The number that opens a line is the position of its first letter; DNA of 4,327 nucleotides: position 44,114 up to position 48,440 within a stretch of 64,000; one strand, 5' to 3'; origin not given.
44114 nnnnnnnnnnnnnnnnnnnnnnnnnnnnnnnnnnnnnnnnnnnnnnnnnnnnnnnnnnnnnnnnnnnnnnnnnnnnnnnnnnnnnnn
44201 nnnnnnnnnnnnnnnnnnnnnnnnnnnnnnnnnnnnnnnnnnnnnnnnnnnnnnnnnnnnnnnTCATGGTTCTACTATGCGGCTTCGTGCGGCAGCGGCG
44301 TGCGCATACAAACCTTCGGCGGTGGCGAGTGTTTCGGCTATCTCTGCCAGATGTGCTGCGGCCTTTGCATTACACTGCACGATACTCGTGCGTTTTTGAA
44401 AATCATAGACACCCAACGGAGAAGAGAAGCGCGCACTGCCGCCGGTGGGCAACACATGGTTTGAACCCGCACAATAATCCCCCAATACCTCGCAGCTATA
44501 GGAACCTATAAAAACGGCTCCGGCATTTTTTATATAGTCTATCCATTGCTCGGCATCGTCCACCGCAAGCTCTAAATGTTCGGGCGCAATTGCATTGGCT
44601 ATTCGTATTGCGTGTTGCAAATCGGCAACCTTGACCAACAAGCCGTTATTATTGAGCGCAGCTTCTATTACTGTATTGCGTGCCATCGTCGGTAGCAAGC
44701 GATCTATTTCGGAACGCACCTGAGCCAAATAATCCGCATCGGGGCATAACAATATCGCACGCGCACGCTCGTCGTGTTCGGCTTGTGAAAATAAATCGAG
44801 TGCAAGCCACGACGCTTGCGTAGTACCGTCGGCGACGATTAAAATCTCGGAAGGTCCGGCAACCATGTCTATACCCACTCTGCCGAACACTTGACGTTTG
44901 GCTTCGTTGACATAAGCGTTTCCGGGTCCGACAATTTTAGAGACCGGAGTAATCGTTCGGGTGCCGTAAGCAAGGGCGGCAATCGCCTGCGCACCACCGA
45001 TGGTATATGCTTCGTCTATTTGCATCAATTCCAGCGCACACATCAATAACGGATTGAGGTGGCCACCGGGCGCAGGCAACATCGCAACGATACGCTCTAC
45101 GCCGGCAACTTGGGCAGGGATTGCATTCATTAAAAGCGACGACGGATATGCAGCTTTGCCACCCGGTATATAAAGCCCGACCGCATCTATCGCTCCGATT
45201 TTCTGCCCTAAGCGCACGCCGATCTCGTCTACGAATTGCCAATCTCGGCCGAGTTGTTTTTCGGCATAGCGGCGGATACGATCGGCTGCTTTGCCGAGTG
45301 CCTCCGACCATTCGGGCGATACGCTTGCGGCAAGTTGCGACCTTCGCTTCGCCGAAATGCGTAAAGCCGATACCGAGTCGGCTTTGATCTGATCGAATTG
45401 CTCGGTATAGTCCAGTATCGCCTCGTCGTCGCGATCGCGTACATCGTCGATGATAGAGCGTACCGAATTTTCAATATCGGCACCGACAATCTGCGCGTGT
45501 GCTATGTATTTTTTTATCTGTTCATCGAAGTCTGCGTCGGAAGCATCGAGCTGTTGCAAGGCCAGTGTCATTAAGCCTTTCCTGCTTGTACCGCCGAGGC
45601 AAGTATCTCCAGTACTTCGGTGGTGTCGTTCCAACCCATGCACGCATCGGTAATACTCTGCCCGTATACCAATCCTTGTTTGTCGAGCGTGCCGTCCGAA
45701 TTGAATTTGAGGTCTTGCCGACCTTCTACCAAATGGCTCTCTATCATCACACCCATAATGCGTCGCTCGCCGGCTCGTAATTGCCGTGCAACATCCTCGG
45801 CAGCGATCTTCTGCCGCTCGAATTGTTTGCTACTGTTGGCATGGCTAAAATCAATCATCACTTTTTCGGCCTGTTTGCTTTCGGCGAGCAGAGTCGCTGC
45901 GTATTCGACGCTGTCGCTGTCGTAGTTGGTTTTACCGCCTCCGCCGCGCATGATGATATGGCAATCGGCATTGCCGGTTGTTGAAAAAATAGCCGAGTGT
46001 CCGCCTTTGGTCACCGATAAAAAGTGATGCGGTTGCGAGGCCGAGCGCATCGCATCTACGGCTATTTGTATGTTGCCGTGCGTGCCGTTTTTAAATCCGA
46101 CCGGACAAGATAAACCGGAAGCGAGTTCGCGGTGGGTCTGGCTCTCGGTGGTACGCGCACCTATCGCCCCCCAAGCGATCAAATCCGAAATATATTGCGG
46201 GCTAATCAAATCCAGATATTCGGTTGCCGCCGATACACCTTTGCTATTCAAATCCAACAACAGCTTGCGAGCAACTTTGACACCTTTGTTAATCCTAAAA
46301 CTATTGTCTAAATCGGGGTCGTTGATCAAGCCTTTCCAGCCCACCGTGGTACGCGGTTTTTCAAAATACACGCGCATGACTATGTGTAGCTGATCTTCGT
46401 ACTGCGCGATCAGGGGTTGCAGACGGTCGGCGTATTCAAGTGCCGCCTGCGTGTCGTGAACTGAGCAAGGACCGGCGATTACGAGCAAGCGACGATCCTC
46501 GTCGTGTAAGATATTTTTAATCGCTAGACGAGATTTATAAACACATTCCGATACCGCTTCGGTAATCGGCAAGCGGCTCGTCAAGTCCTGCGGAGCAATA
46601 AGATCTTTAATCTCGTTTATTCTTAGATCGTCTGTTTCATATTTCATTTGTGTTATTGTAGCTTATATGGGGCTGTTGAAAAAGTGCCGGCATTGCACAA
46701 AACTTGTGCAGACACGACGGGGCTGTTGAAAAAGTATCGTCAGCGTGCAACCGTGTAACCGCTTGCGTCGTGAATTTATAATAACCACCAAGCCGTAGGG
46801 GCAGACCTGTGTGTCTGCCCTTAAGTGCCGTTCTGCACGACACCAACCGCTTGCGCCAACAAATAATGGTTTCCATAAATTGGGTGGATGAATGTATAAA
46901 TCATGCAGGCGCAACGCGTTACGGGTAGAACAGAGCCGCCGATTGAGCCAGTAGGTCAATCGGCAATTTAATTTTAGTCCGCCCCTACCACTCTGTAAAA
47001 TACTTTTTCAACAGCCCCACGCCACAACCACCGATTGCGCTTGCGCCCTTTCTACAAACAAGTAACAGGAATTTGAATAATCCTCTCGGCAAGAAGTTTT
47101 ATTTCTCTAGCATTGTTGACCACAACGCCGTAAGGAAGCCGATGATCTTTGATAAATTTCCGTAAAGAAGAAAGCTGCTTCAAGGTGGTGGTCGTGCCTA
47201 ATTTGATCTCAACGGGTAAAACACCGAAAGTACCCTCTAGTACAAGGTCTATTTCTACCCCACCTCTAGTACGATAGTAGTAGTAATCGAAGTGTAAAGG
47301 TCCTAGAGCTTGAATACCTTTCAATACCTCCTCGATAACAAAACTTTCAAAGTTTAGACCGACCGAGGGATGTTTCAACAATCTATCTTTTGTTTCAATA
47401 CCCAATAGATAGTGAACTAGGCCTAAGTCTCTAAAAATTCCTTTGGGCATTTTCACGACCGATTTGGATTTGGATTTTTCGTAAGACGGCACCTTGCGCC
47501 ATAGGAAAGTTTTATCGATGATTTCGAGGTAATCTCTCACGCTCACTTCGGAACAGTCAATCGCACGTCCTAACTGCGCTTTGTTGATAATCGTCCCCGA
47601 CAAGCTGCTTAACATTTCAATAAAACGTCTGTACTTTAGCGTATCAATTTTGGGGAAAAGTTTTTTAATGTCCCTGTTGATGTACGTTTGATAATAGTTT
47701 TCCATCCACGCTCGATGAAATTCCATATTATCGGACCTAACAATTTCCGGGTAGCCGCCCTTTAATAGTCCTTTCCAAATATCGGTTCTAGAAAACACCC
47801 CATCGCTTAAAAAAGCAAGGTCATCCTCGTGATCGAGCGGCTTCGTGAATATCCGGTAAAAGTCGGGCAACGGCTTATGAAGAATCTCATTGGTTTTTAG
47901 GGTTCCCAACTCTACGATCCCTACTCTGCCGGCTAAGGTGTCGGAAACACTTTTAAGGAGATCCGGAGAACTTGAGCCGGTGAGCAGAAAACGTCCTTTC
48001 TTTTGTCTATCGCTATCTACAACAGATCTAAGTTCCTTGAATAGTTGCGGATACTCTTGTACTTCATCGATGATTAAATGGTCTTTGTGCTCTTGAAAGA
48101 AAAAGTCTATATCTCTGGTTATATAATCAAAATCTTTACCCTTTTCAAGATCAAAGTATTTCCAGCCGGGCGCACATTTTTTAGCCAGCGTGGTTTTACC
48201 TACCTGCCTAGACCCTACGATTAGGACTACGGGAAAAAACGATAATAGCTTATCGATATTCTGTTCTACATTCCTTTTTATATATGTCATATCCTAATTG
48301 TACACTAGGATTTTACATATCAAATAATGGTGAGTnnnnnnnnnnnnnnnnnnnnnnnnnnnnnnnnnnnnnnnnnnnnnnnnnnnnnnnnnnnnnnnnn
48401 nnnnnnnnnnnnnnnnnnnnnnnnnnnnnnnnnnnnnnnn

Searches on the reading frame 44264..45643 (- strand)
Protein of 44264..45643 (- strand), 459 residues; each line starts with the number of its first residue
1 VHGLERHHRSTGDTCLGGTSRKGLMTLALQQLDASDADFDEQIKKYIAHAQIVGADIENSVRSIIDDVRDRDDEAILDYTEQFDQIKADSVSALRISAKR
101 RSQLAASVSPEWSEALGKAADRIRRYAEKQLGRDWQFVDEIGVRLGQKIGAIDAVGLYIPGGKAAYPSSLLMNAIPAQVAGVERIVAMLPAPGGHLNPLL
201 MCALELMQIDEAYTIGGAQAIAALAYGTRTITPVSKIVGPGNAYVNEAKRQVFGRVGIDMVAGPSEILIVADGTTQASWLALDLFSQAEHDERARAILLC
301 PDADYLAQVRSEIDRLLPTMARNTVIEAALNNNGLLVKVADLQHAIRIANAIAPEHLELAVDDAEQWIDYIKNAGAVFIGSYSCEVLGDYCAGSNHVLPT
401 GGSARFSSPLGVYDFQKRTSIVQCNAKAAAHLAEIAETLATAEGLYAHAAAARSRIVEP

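Call 60: search_protein_families(library=pfam, proteins=[window:44264-45643:-], max_evalue=0.00001)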
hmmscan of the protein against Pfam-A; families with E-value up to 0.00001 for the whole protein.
window:44264-45643:- (459 aa): 1 family
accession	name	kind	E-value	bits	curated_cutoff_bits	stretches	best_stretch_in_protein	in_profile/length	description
PF00815.25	Histidinol_dh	-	5.2e-157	523.5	27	1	55-455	9-410/411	Histidinol dehydrogenase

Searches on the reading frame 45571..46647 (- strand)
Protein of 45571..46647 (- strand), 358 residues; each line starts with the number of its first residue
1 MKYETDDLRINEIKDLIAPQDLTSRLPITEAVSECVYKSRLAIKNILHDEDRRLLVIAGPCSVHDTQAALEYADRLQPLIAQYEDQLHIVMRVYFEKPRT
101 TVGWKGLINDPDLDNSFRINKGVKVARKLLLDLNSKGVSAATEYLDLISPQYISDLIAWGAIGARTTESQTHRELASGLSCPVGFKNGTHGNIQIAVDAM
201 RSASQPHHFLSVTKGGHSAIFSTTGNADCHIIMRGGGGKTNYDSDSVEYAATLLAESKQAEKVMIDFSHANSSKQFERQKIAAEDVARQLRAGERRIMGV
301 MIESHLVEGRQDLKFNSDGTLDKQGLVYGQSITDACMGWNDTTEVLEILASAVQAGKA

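Call 60: search_protein_families(library=pfam, proteins=[window:45571-46647:-], max_evalue=0.00001)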
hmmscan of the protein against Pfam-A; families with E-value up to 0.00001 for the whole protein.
window:45571-46647:- (358 aa): 1 family
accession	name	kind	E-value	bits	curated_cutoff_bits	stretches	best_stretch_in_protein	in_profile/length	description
PF00793.26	DAHP_synth_1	-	3.9e-93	311.7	25.5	1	45-346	9-269/270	DAHP synthetase I family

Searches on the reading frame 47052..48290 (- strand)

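Call 60: search_protein_families(library=pfam, proteins=[window:47052-48290:-], max_evalue=0.00001)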
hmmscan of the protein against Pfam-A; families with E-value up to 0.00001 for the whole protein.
window:47052-48290:- (412 aa): 2 families
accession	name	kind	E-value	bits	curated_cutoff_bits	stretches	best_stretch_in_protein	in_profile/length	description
PF13635.12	DUF4143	-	5.8e-36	124.1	28.1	1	206-364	2-159/160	Domain of unknown function (DUF4143)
PF13173.12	AAA_14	-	9.7e-25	87.5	27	1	20-137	3-129/129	AAA domain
